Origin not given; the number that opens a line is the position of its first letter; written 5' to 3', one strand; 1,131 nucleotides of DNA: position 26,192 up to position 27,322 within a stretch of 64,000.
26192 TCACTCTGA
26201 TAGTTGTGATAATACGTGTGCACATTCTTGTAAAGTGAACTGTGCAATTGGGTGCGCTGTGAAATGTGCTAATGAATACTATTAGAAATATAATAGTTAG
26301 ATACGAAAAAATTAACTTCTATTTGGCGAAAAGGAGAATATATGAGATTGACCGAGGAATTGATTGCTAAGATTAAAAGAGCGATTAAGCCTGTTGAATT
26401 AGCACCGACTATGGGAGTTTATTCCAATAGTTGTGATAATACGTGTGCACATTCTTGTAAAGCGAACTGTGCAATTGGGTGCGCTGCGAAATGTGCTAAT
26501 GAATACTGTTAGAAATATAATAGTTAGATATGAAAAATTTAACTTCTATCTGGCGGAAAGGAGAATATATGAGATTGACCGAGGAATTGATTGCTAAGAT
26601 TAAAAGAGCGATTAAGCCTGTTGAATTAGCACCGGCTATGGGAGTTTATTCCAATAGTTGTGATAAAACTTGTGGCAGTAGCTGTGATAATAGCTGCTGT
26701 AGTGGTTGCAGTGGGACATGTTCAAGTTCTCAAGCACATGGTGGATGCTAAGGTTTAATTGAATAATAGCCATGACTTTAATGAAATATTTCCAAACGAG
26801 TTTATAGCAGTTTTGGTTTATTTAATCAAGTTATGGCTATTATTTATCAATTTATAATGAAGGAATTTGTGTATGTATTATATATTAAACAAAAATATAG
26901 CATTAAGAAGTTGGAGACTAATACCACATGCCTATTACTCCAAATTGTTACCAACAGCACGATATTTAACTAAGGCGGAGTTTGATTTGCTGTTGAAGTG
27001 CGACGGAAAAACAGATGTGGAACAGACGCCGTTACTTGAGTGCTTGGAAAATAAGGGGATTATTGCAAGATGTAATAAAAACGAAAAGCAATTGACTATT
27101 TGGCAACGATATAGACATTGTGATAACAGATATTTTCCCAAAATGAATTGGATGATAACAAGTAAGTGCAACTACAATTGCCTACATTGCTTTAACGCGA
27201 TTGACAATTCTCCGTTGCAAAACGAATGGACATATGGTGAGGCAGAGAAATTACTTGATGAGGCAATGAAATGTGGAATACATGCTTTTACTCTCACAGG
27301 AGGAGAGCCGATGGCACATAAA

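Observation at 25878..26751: Mosaic precursor array: leader and core modules are recombined independently, with two decayed copies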

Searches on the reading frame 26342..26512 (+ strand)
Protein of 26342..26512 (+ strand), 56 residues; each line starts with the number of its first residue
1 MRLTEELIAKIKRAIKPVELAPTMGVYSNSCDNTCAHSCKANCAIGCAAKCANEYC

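Call 6: search_protein_families(library=ncbifam, proteins=[window:26342-26512:+], max_evalue=0.01)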
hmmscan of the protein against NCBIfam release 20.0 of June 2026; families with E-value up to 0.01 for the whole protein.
window:26342-26512:+ (56 aa): 0 families

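Call 7: search_protein_families(library=pfam, proteins=[window:26342-26512:+], max_evalue=0.01)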
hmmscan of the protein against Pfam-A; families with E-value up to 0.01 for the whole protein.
window:26342-26512:+ (56 aa): 0 families

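Call 9: find_encoding_contigs(protein=window:26342-26512:+, flank=4000, max_places=10)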
Protein window:26342-26512:+ (56 aa): 5 contigs read that carry it; 1 place shown.
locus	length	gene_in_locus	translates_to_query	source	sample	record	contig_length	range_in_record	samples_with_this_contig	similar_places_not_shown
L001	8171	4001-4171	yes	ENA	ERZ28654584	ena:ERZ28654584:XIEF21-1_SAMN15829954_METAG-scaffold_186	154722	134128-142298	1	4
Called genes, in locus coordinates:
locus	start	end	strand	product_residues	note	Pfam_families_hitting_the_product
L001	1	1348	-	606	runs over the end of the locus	PF13522:GATase_6, PF13537:GATase_7, PF00733:Asn_synthase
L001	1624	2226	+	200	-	PF00239:Resolvase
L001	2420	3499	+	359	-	PF04055:Radical_SAM, PF13353:Fer4_12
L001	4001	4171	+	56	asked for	-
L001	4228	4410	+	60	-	-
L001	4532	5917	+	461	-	PF04055:Radical_SAM, PF13353:Fer4_12 (weak)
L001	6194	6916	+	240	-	PF00005:ABC_tran, PF13304:AAA_21 (weak)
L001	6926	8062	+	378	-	PF12679:ABC2_membrane_2, PF12698:ABC2_membrane_3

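Call 46: search_protein_families(library=pfam, proteins=[window:26342-26512:+], max_evalue=10)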
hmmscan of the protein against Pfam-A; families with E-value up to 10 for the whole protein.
window:26342-26512:+ (56 aa): 1 family
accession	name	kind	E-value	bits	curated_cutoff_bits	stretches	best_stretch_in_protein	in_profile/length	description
PF02363.24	C_tripleX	-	7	7.6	22.9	0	29-44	1-16/17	Cysteine rich repeat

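Call 47: search_protein_families(library=ncbifam, proteins=[window:26342-26512:+], max_evalue=10)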
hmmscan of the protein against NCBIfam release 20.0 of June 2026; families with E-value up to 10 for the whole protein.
window:26342-26512:+ (56 aa): 2 families
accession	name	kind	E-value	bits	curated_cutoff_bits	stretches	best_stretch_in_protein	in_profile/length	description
TIGR04117.1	Syntroph_Cxxx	paralog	0.012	15.7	50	1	28-53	55-83/98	Cys-Xaa-Xaa-Xaa repeat radical SAM target protein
TIGR04114.1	tSAM_targ_Cxxx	repeat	0.08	13.5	20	1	28-43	3-18/18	Cys-rich repeat-containing protein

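Call 55: list_cluster_members(proteins=[window:26342-26512:+, window:26569-26751:+, window:24761-25840:+])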
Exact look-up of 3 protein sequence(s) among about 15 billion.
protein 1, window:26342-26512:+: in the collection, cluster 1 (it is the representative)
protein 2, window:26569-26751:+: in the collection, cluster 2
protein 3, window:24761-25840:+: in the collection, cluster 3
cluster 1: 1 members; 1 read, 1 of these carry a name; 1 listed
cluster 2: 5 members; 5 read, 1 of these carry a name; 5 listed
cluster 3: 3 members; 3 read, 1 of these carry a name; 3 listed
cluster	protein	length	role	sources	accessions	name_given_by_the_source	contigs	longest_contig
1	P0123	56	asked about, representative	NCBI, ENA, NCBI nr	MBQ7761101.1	MAG: hypothetical protein IJ400_03490 [Clostridia bacterium] | hypothetical protein [Clostridia bacterium]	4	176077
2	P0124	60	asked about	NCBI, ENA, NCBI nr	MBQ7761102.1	MAG: hypothetical protein IJ400_03495 [Clostridia bacterium] | hypothetical protein [Clostridia bacterium]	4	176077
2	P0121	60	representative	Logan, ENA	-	-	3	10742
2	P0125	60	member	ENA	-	-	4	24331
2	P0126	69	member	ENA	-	-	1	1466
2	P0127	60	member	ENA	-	-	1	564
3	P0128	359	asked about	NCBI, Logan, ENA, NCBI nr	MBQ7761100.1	MAG: radical SAM protein [Clostridia bacterium] | radical SAM protein [Clostridia bacterium]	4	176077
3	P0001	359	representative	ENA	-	-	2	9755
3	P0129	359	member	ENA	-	-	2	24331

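Call 56: find_encoding_contigs(protein=P0129, flank=6000, max_places=4)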
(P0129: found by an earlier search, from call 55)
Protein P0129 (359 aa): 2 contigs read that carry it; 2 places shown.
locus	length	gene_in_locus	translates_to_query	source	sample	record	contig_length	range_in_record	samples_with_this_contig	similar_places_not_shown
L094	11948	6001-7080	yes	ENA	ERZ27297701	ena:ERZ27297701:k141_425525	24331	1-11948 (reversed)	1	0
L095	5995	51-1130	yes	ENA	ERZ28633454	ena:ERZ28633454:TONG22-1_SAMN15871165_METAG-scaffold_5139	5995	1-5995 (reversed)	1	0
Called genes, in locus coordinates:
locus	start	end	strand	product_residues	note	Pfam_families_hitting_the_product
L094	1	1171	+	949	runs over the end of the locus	PF19773:DUF6259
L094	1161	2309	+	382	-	PF00583:Acetyltransf_1 (weak), PF13527:Acetyltransf_9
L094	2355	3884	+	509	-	PF13306:LRR_5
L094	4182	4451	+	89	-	-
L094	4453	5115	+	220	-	-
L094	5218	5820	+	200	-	PF00239:Resolvase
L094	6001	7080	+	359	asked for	PF04055:Radical_SAM, PF13353:Fer4_12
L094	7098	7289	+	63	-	-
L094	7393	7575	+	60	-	-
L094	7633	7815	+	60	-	-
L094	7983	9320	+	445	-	PF04055:Radical_SAM, PF13353:Fer4_12 (weak), PF13186:SPASM (faint)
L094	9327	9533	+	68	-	-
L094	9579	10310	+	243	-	PF00005:ABC_tran, PF13304:AAA_21 (faint)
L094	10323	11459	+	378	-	PF01061:ABC2_membrane (faint), PF12679:ABC2_membrane_2, PF12698:ABC2_membrane_3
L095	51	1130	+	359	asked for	PF04055:Radical_SAM, PF13353:Fer4_12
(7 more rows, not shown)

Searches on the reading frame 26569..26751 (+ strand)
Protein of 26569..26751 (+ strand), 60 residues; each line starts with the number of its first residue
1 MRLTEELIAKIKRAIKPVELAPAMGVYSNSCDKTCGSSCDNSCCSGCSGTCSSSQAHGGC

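Call 6: search_protein_families(library=ncbifam, proteins=[window:26569-26751:+], max_evalue=0.01)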
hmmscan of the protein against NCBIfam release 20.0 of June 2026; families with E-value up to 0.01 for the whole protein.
window:26569-26751:+ (60 aa): 0 families

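Call 7: search_protein_families(library=pfam, proteins=[window:26569-26751:+], max_evalue=0.01)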
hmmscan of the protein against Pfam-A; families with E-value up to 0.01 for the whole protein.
window:26569-26751:+ (60 aa): 0 families

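Call 10: find_encoding_contigs(protein=window:26569-26751:+, flank=4000, max_places=10)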
Protein window:26569-26751:+ (60 aa): 5 contigs read that carry it; 1 place shown.
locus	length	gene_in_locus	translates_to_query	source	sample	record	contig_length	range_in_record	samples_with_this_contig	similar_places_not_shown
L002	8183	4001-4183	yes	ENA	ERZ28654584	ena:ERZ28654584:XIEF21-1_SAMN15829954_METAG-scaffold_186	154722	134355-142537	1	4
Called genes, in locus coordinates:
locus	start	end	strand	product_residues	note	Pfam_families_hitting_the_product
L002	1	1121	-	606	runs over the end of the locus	PF13522:GATase_6, PF13537:GATase_7, PF00733:Asn_synthase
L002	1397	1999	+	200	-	PF00239:Resolvase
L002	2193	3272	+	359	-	PF04055:Radical_SAM, PF13353:Fer4_12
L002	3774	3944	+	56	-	-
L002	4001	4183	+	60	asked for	-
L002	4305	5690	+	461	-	PF04055:Radical_SAM, PF13353:Fer4_12 (weak)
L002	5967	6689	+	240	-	PF00005:ABC_tran, PF13304:AAA_21 (weak)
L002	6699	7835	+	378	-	PF12679:ABC2_membrane_2, PF12698:ABC2_membrane_3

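Call 13: find_homologous_proteins(query=window:26569-26751:+, max_evalue=0.01)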
Query window:26569-26751:+ (60 aa): 3 proteins with E <= 0.01 among 3 candidates.
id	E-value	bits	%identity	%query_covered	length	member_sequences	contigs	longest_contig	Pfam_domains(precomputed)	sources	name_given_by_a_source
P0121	1.3e-26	109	85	100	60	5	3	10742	-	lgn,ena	-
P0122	6.2e-24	101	78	100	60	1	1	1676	-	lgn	-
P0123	1.4e-17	81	74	88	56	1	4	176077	-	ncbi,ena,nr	ncbi:MAG: hypothetical protein IJ400_03490 [Clostridia bacterium]|nr:hypothetical protein [Clostridi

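Call 46: search_protein_families(library=pfam, proteins=[window:26569-26751:+], max_evalue=10)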
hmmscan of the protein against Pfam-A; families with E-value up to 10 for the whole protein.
window:26569-26751:+ (60 aa): 0 families

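Call 47: search_protein_families(library=ncbifam, proteins=[window:26569-26751:+], max_evalue=10)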
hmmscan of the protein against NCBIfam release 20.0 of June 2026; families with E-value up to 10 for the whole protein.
window:26569-26751:+ (60 aa): 1 family
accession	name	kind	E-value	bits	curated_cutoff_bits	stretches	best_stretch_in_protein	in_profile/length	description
TIGR04117.1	Syntroph_Cxxx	paralog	0.022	14.8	50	1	28-54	55-84/98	Cys-Xaa-Xaa-Xaa repeat radical SAM target protein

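Call 64: search_protein_representatives(protein=window:26569-26748:+)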
Query: 60 residues. Proteins with E-value up to 0.001 (for the whole library): 8; up to 1e-10: 3; up to 1e-30: 0. The best 8 are listed.
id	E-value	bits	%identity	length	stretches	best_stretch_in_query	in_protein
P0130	2.4e-23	97.1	72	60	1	1-60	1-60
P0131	9.1e-17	76.4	62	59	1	3-57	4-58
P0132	5.8e-11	58.2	54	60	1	4-53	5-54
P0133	1.9e-10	56.6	34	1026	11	21-50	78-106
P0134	5.4e-06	42.6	42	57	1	2-53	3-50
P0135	1.1e-04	38.6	50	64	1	2-54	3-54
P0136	2.6e-04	37.3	48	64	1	2-54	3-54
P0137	4.7e-04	36.6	38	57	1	2-49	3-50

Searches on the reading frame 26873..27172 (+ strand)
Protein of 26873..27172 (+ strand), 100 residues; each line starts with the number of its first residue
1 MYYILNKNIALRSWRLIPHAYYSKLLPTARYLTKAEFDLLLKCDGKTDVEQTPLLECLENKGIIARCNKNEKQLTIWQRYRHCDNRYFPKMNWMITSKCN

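Call 46: search_protein_families(library=pfam, proteins=[window:26873-27148:+], max_evalue=10)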
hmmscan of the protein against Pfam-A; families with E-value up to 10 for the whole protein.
seq(92 aa): 0 families

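Call 47: search_protein_families(library=ncbifam, proteins=[window:26873-27148:+], max_evalue=10)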
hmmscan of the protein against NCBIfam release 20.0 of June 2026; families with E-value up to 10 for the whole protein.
seq(92 aa): 0 families

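Call 72: predict_structure(protein=window:26873-27172:+)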
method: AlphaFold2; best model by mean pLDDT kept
length: 100 residues; sequences in the alignment: 1
mean_pLDDT: 51.5   pTM: 0.40
mean pLDDT of the five models: 51.5, 42.3, 41.9, 41.4, 30.8
residues with pLDDT >= 90: 0; 70-90: 2; 50-70: 57; < 50: 41
segments of 3 or more residues with pLDDT < 50: 1-30, 90-94, 96-100
pLDDT, mean of each block of 10 residues (from residue 1): 26 40 45 63 56 65 65 60 52 43
secondary structure, 60 per line:
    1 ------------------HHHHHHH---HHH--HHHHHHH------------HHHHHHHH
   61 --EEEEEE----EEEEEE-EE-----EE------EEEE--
elements in order: H19-25 H34-40 H53-60 E63-68 E73-78 E95-98
